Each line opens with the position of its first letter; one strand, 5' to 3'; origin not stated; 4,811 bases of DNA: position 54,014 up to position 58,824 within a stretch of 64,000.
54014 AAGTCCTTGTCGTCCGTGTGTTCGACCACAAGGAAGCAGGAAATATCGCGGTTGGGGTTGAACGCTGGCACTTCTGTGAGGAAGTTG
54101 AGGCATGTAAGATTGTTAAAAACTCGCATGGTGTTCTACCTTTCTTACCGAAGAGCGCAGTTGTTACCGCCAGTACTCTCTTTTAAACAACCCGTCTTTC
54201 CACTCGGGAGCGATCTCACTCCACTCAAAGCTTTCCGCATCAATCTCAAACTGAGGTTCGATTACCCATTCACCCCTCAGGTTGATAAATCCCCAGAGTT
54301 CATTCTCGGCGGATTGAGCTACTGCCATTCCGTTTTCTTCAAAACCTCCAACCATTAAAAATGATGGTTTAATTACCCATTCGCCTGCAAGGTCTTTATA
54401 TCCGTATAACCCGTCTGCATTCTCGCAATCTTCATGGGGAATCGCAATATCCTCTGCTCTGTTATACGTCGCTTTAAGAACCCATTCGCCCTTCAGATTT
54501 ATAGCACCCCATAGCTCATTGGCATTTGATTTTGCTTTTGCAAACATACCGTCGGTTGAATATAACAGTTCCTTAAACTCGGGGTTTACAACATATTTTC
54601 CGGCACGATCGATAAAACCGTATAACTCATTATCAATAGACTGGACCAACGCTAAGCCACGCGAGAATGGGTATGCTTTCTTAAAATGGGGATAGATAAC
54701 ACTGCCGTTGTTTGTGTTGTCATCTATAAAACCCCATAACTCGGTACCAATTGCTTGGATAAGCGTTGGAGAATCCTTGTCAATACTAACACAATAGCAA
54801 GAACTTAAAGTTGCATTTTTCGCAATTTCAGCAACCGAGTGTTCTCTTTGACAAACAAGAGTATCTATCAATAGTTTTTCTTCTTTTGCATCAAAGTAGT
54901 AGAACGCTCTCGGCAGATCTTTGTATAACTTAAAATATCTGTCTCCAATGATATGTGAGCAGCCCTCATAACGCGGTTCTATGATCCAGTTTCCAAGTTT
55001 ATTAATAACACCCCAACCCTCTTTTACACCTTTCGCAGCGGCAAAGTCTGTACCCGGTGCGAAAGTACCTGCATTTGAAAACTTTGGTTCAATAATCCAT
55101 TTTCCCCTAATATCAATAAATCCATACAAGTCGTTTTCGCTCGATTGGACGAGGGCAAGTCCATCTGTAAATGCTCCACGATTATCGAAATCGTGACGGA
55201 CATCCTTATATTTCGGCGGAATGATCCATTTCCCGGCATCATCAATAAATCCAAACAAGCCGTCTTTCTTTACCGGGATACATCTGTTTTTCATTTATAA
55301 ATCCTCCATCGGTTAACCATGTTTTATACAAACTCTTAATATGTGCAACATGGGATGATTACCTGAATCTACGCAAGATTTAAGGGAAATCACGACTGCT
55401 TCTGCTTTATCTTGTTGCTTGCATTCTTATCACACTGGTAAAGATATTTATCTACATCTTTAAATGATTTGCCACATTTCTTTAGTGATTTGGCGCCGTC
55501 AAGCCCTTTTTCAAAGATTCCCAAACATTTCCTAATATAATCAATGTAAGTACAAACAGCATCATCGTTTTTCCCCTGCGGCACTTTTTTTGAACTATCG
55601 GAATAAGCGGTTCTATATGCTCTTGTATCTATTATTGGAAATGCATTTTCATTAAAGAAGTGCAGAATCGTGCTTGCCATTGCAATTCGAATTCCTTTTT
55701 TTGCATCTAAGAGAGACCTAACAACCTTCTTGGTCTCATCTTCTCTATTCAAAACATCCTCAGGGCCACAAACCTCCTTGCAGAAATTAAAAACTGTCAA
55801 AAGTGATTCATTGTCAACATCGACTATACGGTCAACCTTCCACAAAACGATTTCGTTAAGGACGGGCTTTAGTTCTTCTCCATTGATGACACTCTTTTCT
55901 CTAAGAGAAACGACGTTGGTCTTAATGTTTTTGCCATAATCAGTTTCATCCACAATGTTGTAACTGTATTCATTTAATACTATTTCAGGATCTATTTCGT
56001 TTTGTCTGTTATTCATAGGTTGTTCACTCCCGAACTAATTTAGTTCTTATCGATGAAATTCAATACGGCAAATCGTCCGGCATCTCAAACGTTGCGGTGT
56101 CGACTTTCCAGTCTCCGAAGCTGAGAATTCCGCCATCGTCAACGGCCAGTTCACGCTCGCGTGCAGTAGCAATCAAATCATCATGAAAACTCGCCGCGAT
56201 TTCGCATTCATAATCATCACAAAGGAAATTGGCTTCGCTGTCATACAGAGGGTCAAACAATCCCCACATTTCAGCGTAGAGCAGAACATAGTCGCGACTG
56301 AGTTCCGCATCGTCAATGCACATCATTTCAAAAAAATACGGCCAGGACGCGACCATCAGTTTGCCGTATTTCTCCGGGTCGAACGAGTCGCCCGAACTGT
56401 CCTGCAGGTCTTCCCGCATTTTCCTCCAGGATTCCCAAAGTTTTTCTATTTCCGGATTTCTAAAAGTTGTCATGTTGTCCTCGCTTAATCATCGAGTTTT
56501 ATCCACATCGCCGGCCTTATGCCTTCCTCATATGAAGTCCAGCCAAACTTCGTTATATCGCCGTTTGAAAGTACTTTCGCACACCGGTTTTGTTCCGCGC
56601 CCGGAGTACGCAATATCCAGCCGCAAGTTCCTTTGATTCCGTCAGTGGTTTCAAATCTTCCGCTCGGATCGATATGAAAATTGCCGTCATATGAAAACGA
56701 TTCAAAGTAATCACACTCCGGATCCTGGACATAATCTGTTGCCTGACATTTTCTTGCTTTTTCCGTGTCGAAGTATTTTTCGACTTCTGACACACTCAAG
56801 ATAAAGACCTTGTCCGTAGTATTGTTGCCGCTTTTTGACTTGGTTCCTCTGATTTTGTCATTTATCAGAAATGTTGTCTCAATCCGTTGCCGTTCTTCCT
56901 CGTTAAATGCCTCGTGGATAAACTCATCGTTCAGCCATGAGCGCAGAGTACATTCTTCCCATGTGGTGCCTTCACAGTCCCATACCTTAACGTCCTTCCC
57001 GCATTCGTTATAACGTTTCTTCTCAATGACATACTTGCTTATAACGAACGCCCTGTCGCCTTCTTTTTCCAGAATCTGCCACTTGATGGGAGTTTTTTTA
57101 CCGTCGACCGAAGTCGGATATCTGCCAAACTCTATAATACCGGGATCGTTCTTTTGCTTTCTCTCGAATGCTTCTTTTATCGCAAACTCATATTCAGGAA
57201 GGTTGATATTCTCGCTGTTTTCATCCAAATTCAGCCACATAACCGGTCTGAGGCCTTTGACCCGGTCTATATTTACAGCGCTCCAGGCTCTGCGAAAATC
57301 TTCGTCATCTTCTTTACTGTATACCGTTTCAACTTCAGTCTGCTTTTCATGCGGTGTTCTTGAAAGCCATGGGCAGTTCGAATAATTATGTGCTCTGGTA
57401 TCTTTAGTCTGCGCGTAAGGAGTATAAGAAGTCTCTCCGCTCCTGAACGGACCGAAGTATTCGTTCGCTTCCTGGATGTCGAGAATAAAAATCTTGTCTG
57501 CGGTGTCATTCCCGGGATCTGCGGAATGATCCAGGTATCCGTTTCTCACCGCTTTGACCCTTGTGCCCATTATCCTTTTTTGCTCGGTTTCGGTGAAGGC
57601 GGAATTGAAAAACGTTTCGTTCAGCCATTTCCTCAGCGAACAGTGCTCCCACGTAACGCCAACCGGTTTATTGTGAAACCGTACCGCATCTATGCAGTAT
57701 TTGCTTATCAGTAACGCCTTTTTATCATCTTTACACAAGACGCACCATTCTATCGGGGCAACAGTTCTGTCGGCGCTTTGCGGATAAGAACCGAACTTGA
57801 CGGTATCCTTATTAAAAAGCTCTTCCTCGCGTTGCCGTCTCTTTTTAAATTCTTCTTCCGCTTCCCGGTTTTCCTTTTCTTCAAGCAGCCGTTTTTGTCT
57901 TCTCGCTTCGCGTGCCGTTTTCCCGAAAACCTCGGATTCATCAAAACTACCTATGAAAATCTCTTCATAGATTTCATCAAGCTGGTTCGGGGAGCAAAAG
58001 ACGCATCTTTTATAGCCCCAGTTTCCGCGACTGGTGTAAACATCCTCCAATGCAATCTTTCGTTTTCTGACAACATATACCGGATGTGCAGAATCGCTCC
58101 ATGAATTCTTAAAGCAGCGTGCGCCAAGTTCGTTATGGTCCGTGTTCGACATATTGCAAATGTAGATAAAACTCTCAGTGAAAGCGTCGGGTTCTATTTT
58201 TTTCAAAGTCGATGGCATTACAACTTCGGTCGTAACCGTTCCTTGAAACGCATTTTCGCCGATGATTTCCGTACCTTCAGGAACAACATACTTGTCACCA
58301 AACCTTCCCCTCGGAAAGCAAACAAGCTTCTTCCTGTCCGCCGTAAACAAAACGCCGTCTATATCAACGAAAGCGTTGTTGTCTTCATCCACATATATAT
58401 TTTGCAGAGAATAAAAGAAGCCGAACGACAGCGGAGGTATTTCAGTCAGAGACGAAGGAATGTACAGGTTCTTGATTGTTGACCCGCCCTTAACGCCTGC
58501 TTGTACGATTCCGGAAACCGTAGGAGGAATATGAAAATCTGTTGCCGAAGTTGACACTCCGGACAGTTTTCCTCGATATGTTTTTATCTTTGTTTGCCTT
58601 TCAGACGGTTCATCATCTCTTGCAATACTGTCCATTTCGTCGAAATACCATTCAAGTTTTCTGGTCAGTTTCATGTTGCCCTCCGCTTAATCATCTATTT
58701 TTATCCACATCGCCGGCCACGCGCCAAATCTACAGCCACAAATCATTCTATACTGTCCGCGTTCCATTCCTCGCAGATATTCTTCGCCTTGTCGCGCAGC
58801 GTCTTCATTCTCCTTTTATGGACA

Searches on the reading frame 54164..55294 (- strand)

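Call 21: search_protein_families(library=pfam, proteins=[window:54164-55294:-], max_evalue=0.001)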
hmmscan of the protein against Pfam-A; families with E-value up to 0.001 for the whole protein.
window:54164-55294:- (376 aa): 1 family
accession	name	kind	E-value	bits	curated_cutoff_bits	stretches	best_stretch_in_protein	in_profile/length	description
PF14903.11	WG_beta_rep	-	1.1e-50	169.7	25.6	6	14-50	1-30/35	WG containing repeat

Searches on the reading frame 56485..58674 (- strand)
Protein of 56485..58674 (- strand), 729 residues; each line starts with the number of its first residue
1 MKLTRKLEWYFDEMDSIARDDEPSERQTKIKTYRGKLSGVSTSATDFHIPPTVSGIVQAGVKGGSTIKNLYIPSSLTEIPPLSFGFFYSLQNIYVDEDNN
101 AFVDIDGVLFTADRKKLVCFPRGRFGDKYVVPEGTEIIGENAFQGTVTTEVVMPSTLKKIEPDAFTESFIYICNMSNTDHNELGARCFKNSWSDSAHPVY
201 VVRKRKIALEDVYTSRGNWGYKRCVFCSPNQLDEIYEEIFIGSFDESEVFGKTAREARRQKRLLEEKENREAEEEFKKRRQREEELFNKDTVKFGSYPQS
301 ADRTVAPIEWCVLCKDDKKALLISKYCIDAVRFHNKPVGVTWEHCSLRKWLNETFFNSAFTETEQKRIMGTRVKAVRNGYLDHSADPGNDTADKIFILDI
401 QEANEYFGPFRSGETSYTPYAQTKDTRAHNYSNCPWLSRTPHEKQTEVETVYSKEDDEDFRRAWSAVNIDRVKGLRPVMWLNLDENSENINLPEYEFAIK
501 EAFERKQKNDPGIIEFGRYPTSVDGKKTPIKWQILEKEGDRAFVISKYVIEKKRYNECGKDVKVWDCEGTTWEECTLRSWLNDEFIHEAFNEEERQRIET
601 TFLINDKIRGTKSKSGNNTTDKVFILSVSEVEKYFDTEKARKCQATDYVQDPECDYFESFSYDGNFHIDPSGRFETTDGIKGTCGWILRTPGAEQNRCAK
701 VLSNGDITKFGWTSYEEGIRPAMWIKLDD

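Call 21: search_protein_families(library=pfam, proteins=[window:56485-58674:-], max_evalue=0.001)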
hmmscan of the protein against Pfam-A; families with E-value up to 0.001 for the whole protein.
window:56485-58674:- (729 aa): 2 families
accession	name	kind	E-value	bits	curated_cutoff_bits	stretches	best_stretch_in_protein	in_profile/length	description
PF19789.6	DUF6273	-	4.4e-47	160.6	23.5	2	541-726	3-171/172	Domain of unknown function (DUF6273)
PF13306.12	LRR_5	-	7.8e-11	42.4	27.7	1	130-191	17-78/127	BspA type Leucine rich repeat region (6 copies)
